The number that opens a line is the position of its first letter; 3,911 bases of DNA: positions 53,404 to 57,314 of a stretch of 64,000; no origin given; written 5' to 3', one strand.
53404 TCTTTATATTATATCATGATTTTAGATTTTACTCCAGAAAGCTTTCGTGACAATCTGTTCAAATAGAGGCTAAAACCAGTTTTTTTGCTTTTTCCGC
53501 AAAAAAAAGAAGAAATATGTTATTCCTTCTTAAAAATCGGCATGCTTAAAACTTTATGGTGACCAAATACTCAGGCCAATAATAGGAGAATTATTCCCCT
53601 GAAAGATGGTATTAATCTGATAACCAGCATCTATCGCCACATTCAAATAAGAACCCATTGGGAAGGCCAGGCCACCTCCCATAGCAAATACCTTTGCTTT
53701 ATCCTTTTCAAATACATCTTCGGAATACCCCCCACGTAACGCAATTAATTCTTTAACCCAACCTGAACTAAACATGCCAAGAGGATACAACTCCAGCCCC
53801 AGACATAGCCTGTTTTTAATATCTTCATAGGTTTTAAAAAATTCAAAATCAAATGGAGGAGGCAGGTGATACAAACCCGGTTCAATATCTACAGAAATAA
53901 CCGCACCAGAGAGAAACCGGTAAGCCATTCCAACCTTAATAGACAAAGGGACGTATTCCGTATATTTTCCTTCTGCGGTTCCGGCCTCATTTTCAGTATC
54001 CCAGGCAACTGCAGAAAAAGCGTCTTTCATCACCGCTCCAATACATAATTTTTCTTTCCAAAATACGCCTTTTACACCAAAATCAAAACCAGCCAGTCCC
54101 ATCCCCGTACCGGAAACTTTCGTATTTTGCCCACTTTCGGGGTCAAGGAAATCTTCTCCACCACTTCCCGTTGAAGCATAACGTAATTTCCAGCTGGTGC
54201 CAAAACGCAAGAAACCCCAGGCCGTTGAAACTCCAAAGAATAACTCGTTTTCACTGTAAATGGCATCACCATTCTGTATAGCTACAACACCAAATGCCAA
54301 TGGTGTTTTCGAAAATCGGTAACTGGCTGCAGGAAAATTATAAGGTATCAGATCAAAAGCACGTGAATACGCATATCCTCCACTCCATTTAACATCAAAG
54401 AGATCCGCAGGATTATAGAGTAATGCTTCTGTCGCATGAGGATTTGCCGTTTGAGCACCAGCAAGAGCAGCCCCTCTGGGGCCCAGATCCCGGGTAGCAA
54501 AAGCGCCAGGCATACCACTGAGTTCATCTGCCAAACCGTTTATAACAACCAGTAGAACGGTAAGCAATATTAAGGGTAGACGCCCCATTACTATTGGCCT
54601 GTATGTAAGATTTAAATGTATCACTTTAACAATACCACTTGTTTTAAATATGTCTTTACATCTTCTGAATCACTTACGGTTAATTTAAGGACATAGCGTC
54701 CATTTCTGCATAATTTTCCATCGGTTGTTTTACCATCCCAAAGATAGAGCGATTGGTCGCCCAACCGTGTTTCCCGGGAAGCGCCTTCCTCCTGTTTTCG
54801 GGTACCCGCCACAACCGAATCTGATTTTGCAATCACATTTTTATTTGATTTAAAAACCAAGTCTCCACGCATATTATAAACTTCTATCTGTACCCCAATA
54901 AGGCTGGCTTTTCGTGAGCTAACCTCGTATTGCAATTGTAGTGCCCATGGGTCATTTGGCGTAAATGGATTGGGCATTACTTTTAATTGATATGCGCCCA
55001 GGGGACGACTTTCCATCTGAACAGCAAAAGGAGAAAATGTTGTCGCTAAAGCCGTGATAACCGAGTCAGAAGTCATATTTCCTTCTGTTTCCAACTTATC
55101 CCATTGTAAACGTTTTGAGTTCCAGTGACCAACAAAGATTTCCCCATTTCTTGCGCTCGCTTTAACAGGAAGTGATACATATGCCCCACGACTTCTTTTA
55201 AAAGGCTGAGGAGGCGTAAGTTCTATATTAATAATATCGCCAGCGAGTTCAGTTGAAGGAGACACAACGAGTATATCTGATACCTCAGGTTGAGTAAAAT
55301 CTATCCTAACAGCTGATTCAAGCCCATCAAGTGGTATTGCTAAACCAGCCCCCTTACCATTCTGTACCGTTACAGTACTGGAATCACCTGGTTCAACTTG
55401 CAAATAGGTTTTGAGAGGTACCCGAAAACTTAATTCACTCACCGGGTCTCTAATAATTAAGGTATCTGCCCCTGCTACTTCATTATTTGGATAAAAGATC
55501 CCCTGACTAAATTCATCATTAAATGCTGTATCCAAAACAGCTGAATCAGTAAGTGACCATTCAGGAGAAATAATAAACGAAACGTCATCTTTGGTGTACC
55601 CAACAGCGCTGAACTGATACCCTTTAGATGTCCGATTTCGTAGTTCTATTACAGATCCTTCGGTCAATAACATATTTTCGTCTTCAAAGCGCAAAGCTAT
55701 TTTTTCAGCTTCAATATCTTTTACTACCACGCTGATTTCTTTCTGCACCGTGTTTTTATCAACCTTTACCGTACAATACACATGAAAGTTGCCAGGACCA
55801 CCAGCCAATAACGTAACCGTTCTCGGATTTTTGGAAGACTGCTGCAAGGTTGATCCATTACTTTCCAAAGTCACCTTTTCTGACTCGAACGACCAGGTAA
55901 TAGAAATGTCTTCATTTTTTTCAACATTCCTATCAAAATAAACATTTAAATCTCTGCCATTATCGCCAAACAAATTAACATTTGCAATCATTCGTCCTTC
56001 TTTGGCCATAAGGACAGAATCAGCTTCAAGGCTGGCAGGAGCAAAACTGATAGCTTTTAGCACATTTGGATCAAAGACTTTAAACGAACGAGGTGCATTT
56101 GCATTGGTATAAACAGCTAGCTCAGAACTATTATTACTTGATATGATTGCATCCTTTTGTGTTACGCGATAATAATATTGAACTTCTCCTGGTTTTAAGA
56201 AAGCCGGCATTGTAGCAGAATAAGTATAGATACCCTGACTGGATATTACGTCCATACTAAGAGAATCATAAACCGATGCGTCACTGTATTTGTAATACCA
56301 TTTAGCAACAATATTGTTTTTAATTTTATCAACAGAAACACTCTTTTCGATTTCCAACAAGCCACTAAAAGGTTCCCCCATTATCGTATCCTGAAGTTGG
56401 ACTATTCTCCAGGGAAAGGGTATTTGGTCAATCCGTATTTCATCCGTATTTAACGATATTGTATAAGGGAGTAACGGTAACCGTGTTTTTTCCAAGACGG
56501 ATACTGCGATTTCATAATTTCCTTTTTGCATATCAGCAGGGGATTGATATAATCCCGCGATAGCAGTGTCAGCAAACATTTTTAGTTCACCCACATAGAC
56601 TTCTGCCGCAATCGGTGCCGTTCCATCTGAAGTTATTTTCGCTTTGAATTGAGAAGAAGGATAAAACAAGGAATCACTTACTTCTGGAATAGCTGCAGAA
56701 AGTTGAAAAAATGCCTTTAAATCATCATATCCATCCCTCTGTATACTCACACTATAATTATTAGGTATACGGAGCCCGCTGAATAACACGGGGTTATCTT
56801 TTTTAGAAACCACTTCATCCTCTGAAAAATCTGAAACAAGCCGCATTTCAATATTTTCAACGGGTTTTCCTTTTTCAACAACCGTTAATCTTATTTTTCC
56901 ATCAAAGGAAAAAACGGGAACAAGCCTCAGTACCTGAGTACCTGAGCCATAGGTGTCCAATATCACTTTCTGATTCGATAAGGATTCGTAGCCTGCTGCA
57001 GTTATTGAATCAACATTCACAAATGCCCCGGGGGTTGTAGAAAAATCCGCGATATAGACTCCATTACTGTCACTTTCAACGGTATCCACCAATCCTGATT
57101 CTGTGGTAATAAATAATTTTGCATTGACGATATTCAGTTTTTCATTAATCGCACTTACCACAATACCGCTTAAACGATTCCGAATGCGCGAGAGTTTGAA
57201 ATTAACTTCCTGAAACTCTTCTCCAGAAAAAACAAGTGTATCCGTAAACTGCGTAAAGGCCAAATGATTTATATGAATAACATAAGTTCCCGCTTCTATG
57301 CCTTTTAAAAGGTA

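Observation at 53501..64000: Translationally coupled operon: beta-barrel, 2806-aa sorting-domain protein, PorV-like barrel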

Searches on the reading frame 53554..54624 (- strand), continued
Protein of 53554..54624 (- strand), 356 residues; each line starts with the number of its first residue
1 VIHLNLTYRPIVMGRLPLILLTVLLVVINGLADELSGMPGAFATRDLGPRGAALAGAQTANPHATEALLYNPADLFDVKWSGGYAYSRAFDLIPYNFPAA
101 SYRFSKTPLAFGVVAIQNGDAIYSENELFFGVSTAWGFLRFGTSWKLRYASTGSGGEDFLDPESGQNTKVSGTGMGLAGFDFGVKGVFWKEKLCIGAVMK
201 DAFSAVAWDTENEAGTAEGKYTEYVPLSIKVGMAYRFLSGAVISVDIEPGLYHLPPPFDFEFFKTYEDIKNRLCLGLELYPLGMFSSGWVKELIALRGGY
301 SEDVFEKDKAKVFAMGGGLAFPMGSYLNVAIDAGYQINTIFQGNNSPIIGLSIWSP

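Call 49: search_protein_families(library=pfam, alignment_id=A1, max_evalue=0.1)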
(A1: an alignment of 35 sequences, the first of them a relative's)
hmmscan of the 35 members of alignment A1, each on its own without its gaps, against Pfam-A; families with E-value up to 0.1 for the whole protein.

A. member 1, P0001 (344 aa): 1 family
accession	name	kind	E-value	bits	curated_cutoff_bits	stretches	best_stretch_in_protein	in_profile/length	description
PF03687.19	UPF0164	-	0.027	13.7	21.4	1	98-236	132-267/325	Uncharacterised protein family (UPF0164)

B. families by the number of members that match (of 35 scanned): 4 families
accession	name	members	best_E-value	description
PF03349.22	Toluene_X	21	0.00028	Outer membrane protein transport protein (OMPP1/FadL/TodX)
PF18990.6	DUF5723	4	0.019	Family of unknown function (DUF5723)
PF13729.12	TraF_2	3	0.06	F plasmid transfer operon, TraF, protein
PF03687.19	UPF0164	1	0.027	Uncharacterised protein family (UPF0164)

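Call 55: search_protein_families(library=pfam, proteins=[L002:9501-10001:+, L004:9501-10001:+, L001:9501-10001:+], max_evalue=10)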
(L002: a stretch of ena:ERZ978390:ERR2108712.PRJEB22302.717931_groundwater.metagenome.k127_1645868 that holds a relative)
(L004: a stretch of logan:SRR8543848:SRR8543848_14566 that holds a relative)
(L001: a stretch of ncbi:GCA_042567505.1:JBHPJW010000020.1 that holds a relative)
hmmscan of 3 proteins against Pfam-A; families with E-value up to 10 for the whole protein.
L002:9501-10001:+ (167 aa): 3 families
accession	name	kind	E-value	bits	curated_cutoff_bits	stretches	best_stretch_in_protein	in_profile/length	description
PF13860.13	FlgD_ig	-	0.00047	20.5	27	1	126-148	51-73/79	FlgD Ig-like domain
PF13585.12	CHU_C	-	0.0013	19.2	27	1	67-105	17-49/86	CHU_C Type IX secretion signal domain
PF18962.6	Por_Secre_tail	-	0.14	12.9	27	1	75-102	17-44/75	Secretion system C-terminal sorting domain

L004:9501-10001:+ (167 aa): 2 families
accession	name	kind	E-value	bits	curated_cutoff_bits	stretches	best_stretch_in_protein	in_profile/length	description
PF13860.13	FlgD_ig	-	0.00024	21.5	27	1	125-148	50-73/79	FlgD Ig-like domain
PF13585.12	CHU_C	-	0.00077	20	27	1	69-99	19-48/86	CHU_C Type IX secretion signal domain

L001:9501-10001:+ (167 aa): 4 families
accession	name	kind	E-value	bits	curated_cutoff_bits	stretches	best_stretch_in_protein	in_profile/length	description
PF13585.12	CHU_C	-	0.012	16.2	27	1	65-97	17-48/86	CHU_C Type IX secretion signal domain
PF18719.7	ArlS_N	-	0.06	14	27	1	72-124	55-105/140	ArlS sensor domain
PF13860.13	FlgD_ig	-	0.085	13.3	27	1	128-147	53-72/79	FlgD Ig-like domain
PF18962.6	Por_Secre_tail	-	0.11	13.3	27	1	74-104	18-48/75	Secretion system C-terminal sorting domain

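Call 77: find_related_loci(query=A1, collection=metagenome_contigs, flank=10000)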
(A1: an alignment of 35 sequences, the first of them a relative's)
Query A1 (344 aa) in metagenome_contigs; peptide patterns used: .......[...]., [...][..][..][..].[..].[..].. (x = any residue, [..] = any of these).
231 stretches matched a pattern; 6 encode a relative of the query (tblastn E <= 1e-3); 6 distinct loci.
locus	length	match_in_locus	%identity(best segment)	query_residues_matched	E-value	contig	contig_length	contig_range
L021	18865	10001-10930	41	22-341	4e-74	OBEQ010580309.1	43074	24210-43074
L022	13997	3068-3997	41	22-341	4e-74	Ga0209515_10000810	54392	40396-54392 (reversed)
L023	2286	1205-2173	38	12-341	1e-72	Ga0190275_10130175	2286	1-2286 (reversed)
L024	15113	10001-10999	39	1-341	2e-70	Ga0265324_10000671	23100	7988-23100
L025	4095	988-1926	39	19-341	2e-70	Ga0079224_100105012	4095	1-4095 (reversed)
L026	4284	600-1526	40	23-341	1e-69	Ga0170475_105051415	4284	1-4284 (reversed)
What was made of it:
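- Tried and rejected: It returned only 6 loci, mostly duplicates of ones already held (call 77).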

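Call 90: search_protein_families(library=ncbifam, proteins=[L002:9501-10001:+], max_evalue=1)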
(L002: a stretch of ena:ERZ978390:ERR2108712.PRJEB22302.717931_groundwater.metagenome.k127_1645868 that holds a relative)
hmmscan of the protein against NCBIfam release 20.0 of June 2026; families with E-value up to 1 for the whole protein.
L002:9501-10001:+ (167 aa): 5 families
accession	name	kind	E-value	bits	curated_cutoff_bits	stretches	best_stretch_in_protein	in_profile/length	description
NF033707.1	T9SS_sortase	equivalog_domain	9.9e-05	20.1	420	1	46-165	996-1094/1095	type IX secretion system sortase PorU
NF009452.0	PRK12812.1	equivalog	0.0024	17.2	258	1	124-157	180-213/289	flagellar basal body rod modification protein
TIGR04183.1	Por_Secre_tail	domain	0.011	15.7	23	1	72-107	13-47/72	T9SS type A sorting domain-containing protein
NF005176.1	PRK06655.1-1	equivalog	0.017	15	230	1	126-157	125-155/197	flagellar hook assembly protein FlgD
NF009277.0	PRK12634.1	equivalog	0.074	13.1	333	1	110-162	134-186/221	flagellar basal body rod modification protein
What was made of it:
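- The C-terminal domain is below threshold for all T9SS CTD models (calls 55, 90).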

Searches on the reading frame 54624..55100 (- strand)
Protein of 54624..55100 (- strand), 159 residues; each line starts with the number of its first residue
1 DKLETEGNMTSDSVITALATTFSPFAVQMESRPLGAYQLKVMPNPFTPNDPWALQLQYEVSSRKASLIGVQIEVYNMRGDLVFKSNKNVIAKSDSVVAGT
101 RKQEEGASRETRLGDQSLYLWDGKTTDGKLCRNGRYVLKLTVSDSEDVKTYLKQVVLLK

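Call 55: search_protein_families(library=pfam, proteins=[window:54624-55100:-], max_evalue=10)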
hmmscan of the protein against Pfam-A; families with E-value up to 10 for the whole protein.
window:54624-55100:- (159 aa): 4 families
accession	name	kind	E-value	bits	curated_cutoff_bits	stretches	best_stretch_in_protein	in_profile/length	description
PF13585.12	CHU_C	-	0.00018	22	27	1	42-100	3-54/86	CHU_C Type IX secretion signal domain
PF13860.13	FlgD_ig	-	0.0018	18.6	27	1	109-144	38-77/79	FlgD Ig-like domain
PF18962.6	Por_Secre_tail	-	0.031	15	27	1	43-90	3-42/75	Secretion system C-terminal sorting domain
PF23249.1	KH_PARP14_3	-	0.077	13.3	28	1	54-81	27-54/61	PARP14, third type I KH domain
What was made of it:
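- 54624..55001 (-): C-terminal sorting-type domain (aa 2681-2806). It is of the FlgD-Ig / type-A CTD class, with a ~17-aa insertion. Sub-threshold CHU_C, FlgD_ig and Por_Secre_tail hits in four orthologues (call 55).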

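Call 90: search_protein_families(library=ncbifam, proteins=[window:54624-55100:-], max_evalue=1)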
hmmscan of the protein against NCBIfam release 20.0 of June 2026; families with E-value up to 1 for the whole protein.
window:54624-55100:- (159 aa): 7 families
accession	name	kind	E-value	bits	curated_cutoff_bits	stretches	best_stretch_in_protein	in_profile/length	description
NF033707.1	T9SS_sortase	equivalog_domain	5.8e-06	24.2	420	1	25-150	986-1085/1095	type IX secretion system sortase PorU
NF009452.0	PRK12812.1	equivalog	0.0035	16.6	258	1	114-146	184-210/289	flagellar basal body rod modification protein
NF009276.0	PRK12633.1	equivalog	0.0065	16.2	383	1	118-149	157-188/234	flagellar basal body rod modification protein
NF005176.1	PRK06655.1-1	equivalog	0.0068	16.4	230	1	114-148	122-156/197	flagellar hook assembly protein FlgD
NF053608.1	Lsa66_OmpA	equivalog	0.021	13.2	700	1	109-144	304-340/581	fibronectin-binding adhesin Lsa66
TIGR04183.1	Por_Secre_tail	domain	0.027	14.4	23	1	66-90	22-41/72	T9SS type A sorting domain-containing protein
NF009453.0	PRK12813.1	equivalog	0.037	13.6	264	1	84-147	116-178/223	flagellar basal body rod modification protein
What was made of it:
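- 54624..55001 (-): It also matches the C-terminal ~100 aa of the PorU model at 5.8e-6 (call 90).
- On T9SS type-A sorting domain (TIGR04183 / PF18962) - giant C-terminus: It matches the C-terminal ~100 aa of the PorU model (5.8e-6, call 90).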

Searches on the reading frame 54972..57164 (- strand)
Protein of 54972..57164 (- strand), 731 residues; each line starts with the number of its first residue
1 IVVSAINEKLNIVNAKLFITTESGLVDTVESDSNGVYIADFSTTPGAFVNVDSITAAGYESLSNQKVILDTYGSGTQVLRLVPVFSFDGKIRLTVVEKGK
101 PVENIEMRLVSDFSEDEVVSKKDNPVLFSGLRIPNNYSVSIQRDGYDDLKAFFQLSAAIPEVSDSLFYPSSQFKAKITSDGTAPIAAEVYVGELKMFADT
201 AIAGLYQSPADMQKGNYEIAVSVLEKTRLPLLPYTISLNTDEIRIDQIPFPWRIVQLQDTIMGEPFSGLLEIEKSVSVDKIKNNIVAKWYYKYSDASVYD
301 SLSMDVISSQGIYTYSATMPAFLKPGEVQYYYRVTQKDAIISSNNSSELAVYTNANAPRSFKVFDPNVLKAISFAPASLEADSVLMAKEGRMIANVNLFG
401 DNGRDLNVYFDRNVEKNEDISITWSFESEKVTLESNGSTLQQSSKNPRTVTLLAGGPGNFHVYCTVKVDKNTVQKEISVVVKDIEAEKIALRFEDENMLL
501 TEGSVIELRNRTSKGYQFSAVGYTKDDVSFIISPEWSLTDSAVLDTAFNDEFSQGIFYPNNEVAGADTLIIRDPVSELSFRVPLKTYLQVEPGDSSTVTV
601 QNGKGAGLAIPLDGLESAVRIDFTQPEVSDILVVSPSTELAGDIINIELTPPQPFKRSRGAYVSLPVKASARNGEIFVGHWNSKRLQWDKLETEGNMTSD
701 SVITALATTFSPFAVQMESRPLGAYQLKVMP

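Call 87: search_solved_structures(query=window:54972-57164:-, max_evalue=10)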
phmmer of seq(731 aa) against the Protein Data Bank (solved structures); distinct sequences matched with E-value up to 10: 0.
